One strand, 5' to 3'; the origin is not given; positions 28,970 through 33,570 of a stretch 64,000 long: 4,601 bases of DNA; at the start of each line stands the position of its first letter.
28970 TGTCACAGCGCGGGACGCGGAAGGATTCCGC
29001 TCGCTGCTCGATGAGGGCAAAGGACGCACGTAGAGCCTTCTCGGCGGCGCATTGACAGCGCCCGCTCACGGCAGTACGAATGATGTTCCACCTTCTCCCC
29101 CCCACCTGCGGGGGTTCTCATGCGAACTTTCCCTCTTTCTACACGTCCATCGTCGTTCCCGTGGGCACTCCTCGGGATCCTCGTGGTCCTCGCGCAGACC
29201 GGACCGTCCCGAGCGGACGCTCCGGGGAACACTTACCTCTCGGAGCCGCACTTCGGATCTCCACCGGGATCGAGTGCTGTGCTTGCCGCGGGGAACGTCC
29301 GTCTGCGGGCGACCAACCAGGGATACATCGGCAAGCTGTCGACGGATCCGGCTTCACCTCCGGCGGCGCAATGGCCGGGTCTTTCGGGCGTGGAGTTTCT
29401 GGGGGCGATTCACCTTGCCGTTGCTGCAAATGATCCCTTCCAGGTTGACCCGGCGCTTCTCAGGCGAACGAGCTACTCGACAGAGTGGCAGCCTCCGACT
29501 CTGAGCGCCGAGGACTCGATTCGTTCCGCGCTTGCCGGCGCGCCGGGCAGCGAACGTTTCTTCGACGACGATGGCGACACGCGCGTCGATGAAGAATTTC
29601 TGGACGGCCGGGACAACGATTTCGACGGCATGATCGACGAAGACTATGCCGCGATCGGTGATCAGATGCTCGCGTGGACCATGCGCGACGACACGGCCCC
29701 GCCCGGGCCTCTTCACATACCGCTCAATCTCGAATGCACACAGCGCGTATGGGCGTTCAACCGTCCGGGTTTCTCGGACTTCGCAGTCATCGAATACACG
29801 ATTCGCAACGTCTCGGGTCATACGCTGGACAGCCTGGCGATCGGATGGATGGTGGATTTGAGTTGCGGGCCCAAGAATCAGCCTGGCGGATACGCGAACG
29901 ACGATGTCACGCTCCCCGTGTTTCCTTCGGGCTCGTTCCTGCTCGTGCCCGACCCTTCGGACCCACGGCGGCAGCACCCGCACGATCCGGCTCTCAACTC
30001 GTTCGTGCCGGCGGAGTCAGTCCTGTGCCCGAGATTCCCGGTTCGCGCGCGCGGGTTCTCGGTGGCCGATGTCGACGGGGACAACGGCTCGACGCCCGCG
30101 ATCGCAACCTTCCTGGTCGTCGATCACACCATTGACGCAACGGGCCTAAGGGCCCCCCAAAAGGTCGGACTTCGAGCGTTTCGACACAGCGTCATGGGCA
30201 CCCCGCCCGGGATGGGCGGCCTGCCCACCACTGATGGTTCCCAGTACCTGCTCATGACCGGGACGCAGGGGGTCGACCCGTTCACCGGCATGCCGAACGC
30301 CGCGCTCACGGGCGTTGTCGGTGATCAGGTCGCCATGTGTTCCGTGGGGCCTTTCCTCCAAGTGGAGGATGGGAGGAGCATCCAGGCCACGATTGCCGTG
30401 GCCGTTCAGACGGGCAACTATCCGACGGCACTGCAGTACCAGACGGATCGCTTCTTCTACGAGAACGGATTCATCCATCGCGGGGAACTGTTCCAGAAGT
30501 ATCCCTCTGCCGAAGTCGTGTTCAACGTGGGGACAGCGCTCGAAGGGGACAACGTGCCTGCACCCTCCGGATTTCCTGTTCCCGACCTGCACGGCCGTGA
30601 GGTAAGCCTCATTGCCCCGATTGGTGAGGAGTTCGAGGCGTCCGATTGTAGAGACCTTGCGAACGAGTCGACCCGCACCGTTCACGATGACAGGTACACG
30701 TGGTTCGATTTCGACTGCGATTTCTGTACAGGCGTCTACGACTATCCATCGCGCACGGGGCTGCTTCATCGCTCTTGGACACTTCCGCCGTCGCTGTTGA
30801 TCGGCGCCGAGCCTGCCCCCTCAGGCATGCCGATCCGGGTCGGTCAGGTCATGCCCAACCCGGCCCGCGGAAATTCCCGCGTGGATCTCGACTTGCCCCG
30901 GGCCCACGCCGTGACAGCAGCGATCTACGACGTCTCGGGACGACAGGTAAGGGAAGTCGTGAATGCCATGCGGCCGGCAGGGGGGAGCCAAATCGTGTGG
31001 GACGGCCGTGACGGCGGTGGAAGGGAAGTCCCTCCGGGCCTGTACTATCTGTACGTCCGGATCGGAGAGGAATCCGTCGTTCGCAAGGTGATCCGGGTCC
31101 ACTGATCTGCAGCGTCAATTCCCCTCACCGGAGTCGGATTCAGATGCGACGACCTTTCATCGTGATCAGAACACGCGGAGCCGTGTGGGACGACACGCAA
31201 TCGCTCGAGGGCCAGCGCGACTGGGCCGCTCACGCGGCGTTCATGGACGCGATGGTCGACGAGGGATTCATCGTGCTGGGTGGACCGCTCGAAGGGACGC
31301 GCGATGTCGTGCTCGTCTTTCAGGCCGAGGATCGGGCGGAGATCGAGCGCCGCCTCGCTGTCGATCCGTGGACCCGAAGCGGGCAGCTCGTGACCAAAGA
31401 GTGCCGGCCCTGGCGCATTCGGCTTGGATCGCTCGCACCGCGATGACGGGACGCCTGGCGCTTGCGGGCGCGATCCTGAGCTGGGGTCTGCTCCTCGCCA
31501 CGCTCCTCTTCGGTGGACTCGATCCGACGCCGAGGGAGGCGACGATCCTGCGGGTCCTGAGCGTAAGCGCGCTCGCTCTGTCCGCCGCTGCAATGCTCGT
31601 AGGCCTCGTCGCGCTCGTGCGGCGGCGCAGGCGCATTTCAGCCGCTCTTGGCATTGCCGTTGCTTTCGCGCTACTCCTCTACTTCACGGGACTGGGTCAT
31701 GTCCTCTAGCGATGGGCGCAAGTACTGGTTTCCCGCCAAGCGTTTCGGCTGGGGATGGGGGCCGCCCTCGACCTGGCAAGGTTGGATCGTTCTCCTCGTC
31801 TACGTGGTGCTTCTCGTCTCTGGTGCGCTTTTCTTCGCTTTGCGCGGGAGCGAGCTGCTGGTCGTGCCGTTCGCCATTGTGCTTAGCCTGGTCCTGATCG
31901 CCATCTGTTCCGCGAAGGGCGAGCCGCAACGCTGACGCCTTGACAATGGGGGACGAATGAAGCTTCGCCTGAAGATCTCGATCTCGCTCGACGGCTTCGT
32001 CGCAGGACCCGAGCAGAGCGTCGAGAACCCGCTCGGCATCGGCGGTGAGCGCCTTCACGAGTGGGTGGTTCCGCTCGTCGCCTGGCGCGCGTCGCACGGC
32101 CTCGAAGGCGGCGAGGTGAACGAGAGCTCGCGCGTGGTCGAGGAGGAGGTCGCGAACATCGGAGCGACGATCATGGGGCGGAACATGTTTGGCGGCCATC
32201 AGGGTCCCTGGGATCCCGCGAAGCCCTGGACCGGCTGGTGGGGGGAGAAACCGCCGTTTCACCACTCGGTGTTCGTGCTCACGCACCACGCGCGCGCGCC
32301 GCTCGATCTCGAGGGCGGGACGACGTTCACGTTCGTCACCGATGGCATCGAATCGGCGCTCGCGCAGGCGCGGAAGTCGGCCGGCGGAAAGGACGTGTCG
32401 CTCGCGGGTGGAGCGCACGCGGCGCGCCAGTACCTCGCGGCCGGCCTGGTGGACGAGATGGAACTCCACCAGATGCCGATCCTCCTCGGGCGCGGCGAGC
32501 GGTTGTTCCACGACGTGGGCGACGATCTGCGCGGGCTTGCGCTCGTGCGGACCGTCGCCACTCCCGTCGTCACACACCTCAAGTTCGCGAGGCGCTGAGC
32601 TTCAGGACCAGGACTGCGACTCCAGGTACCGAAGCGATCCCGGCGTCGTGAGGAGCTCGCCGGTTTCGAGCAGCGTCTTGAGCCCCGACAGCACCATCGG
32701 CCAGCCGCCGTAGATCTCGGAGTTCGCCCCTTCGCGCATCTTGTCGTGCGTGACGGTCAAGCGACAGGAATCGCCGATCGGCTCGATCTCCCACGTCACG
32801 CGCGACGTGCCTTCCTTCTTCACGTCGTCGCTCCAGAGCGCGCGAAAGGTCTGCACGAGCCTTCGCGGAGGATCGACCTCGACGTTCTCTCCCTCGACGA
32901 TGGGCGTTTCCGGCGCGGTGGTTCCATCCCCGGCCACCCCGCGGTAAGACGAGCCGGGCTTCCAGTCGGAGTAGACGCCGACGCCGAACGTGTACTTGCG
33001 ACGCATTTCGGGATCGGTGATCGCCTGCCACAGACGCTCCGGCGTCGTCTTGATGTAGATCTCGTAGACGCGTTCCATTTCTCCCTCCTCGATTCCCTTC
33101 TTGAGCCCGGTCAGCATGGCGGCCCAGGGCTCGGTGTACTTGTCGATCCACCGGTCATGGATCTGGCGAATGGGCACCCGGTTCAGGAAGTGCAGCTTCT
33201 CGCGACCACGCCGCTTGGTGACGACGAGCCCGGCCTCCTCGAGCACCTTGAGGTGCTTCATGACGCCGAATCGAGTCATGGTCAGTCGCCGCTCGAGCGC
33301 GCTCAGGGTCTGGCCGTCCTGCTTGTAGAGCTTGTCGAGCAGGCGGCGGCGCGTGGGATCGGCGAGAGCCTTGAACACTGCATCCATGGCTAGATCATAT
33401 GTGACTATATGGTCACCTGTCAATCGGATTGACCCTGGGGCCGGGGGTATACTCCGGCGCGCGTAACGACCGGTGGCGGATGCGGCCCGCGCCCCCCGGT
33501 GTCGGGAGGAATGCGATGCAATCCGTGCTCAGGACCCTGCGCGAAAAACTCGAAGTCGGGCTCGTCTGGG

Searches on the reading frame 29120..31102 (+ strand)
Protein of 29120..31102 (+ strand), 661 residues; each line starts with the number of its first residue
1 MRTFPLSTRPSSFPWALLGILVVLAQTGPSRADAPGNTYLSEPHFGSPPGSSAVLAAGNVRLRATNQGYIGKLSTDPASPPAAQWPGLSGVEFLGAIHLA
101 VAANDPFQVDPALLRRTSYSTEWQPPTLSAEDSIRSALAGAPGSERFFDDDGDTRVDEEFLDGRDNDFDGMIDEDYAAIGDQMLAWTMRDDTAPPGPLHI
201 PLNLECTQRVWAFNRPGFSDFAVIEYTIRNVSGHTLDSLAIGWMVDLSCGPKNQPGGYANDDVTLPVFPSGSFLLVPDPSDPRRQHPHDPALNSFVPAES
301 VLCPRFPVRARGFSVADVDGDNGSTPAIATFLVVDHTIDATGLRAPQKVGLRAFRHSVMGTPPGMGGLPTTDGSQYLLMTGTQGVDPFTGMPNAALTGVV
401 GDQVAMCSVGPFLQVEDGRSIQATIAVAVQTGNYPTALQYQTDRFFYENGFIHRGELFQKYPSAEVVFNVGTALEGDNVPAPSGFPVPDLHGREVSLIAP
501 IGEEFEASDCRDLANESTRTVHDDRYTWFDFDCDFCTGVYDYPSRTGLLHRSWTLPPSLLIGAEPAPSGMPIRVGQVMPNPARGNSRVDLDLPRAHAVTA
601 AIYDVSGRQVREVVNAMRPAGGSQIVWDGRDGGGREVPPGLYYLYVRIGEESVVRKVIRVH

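Call 16: search_protein_families(library=pfam, proteins=[window:29120-31102:+], max_evalue=0.001)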
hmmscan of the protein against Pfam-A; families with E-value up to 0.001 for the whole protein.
window:29120-31102:+ (661 aa): 1 family
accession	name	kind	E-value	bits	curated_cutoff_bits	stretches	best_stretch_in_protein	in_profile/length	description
PF13860.13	FlgD_ig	-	1.7e-08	34.7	27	1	589-646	15-73/79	FlgD Ig-like domain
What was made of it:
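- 29120..31105 (+): Unrelated 661-aa ORF in the same window that carries the same C-terminal domain. This shows the domain is a modular tag in this genome. FlgD_ig 34.7 bits (call 16).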

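Call 38: search_protein_families(library=pfam, proteins=[window:29120-31102:+], max_evalue=5)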
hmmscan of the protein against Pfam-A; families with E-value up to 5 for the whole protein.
window:29120-31102:+ (661 aa): 3 families
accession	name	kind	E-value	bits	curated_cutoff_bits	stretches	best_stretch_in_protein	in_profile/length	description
PF13860.13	FlgD_ig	-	1.7e-08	34.7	27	1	589-646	15-73/79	FlgD Ig-like domain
PF18962.6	Por_Secre_tail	-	0.0013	19.5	27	1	578-658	2-74/75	Secretion system C-terminal sorting domain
PF10029.15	DUF2271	-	0.23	11.6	27.3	1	610-660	64-114/136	Predicted periplasmic protein (DUF2271)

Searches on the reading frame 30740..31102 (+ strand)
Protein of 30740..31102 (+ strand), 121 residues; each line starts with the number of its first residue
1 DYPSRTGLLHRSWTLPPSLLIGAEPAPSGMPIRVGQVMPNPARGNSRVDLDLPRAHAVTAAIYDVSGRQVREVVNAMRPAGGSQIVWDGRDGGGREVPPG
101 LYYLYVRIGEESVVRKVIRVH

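Call 50: search_protein_families(library=ncbifam, proteins=[window:30740-31102:+], max_evalue=0.1)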
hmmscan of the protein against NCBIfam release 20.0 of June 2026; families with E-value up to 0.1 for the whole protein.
window:30740-31102:+ (121 aa): 11 families
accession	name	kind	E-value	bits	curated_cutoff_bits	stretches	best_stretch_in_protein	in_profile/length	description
NF005176.1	PRK06655.1-1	equivalog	1.6e-07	31.4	230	1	43-107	85-148/197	flagellar hook assembly protein FlgD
TIGR04183.1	Por_Secre_tail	domain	2.7e-07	30.5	23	1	37-118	1-70/72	T9SS type A sorting domain-containing protein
NF033707.1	T9SS_sortase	equivalog_domain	3.3e-05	21.7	420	1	34-109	998-1078/1095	type IX secretion system sortase PorU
NF009277.0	PRK12634.1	equivalog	0.0011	19.1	333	1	51-103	117-169/221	flagellar basal body rod modification protein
NF009276.0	PRK12633.1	equivalog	0.002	17.9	383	1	31-107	102-180/234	flagellar basal body rod modification protein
NF009453.0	PRK12813.1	equivalog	0.0043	16.6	264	1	65-107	130-172/223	flagellar basal body rod modification protein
NF052228.1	T9SS_PorZ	equivalog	0.0072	14.8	260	1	61-118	700-754/757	type IX secretion system anionic LPS delivery protein PorZ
NF053608.1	Lsa66_OmpA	equivalog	0.0098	14.3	700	1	58-111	179-230/581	fibronectin-binding adhesin Lsa66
NF050177.1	TapA_OM_Porphy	equivalog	0.033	12.9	500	1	37-74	473-508/544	TapA/TapC family T9SS-dependent outer membrane protein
NF038113.1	T9SSA_dep_M36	equivalog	0.057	11.5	885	1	36-73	794-831/869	T9SS-dependent M36 family metallopeptidase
NF009452.0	PRK12812.1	equivalog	0.095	11.9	258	0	57-104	153-202/289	flagellar basal body rod modification protein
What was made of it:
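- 29120..31105 (+): TIGR04183 30.5 bits (call 50).
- On T9SS type A cargo (TIGR04183): The homologous domain of window ORF 29120-31105 scores 30.5 (call 50).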

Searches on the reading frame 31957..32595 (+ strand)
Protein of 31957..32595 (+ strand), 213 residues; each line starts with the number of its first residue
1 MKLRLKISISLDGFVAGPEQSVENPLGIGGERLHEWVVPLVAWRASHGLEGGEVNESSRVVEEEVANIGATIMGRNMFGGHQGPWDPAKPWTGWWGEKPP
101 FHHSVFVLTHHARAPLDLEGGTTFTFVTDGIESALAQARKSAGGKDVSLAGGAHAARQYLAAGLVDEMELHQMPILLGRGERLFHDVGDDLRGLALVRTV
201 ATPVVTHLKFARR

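Call 33: search_protein_families(library=pfam, proteins=[window:31957-32595:+], max_evalue=0.001)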
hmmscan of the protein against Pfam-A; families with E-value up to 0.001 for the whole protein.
window:31957-32595:+ (213 aa): 1 family
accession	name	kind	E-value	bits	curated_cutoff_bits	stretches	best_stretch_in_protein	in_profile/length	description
PF01872.23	RibD_C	-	2e-17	64.1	24.1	1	2-191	2-180/197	RibD C-terminal domain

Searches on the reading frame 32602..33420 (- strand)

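Call 34: search_protein_families(library=pfam, proteins=[window:32602-33420:-], max_evalue=0.001)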
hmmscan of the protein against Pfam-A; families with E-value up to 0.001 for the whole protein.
window:32602-33420:- (272 aa): 6 families
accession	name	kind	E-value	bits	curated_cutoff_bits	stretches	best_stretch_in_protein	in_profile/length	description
PF08327.17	AHSA1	-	3.9e-21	76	22.1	1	124-252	1-125/125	Activator of Hsp90 ATPase homolog 1-like protein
PF12840.13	HTH_20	-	2.6e-10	40.5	27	1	19-67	1-49/51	Helix-turn-helix domain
PF10604.15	Polyketide_cyc2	-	1.5e-06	29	27.4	1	120-224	7-105/142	Polyketide cyclase / dehydrase and lipid transport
PF01022.26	HTH_5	-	3e-05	24.2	22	1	21-66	1-45/47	Bacterial regulatory protein, arsR family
PF12802.13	MarR_2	-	0.0001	22.9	27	1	24-70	7-54/61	MarR family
PF25212.1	HVO_A0114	-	0.00029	21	27.6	1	15-75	16-75/84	HVO_A0114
